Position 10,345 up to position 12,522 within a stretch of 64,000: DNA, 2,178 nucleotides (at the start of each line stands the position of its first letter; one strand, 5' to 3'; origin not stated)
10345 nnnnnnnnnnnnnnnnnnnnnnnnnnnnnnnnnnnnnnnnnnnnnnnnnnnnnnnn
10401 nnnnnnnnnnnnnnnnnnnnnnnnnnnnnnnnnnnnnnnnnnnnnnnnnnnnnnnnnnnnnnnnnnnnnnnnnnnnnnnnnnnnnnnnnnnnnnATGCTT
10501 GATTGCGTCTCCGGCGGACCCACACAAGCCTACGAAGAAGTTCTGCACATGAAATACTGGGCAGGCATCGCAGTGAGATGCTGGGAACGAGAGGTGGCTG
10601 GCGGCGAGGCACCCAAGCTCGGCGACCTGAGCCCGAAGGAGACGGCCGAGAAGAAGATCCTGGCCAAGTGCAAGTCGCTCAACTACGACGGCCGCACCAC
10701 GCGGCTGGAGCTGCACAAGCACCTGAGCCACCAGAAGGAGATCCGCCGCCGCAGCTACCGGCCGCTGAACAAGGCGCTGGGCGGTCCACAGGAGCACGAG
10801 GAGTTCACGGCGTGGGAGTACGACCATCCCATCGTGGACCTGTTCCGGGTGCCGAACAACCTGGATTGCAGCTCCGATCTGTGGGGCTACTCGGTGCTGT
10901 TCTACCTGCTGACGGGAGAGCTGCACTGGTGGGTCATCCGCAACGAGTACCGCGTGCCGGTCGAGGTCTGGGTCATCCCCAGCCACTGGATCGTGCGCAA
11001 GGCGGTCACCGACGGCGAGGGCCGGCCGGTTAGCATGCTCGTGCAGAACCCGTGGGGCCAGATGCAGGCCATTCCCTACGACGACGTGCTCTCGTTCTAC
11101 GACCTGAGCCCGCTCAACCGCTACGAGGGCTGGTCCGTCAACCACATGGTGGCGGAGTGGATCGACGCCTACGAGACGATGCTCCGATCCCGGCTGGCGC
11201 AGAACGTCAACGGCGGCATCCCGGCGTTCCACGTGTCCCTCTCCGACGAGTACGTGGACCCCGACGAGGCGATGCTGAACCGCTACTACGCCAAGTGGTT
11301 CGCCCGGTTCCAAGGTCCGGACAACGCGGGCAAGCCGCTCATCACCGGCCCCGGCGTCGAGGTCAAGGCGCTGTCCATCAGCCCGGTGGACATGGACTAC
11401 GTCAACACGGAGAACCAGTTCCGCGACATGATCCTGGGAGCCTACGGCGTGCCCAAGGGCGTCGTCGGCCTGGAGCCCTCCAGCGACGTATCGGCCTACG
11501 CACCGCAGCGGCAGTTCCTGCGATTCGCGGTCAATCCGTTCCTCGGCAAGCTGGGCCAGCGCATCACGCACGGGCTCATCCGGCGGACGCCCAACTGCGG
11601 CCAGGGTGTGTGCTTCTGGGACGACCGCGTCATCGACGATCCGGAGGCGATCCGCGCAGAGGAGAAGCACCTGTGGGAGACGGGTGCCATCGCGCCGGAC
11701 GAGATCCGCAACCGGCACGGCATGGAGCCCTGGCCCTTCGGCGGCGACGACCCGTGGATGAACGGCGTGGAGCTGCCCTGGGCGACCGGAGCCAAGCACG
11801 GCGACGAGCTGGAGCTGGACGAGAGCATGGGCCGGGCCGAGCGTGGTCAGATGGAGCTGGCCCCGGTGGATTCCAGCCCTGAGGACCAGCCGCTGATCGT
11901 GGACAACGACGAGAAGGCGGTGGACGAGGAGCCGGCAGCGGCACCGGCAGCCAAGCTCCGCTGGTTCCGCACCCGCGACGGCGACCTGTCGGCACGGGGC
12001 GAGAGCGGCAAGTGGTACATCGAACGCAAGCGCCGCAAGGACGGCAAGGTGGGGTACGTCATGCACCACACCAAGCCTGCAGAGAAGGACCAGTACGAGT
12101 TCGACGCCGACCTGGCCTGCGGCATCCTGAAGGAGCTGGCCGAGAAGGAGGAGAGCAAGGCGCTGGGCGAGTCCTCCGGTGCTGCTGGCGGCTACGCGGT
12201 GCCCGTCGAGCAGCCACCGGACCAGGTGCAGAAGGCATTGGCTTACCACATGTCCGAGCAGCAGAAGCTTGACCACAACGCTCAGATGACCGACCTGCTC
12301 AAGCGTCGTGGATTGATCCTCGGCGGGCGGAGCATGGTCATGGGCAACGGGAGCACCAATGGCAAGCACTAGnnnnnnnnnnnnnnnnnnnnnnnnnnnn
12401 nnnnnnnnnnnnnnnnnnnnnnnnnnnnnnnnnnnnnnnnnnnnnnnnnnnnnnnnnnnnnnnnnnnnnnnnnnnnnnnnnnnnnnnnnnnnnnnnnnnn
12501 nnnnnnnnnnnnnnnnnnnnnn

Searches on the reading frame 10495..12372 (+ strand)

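Call 10: search_protein_families(library=phrogs, proteins=[window:10495-12372:+], max_evalue=0.001)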
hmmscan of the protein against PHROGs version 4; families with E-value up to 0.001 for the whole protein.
window:10495-12372:+ (625 aa): 3 families
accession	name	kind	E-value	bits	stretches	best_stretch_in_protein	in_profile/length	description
phrog_2662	-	head and packaging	7.4e-39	134.9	1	110-515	102-506/717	portal protein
phrog_12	-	head and packaging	2.6e-30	107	1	103-478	123-466/646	portal protein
phrog_5929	-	head and packaging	3.7e-08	34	1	263-419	34-192/228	portal protein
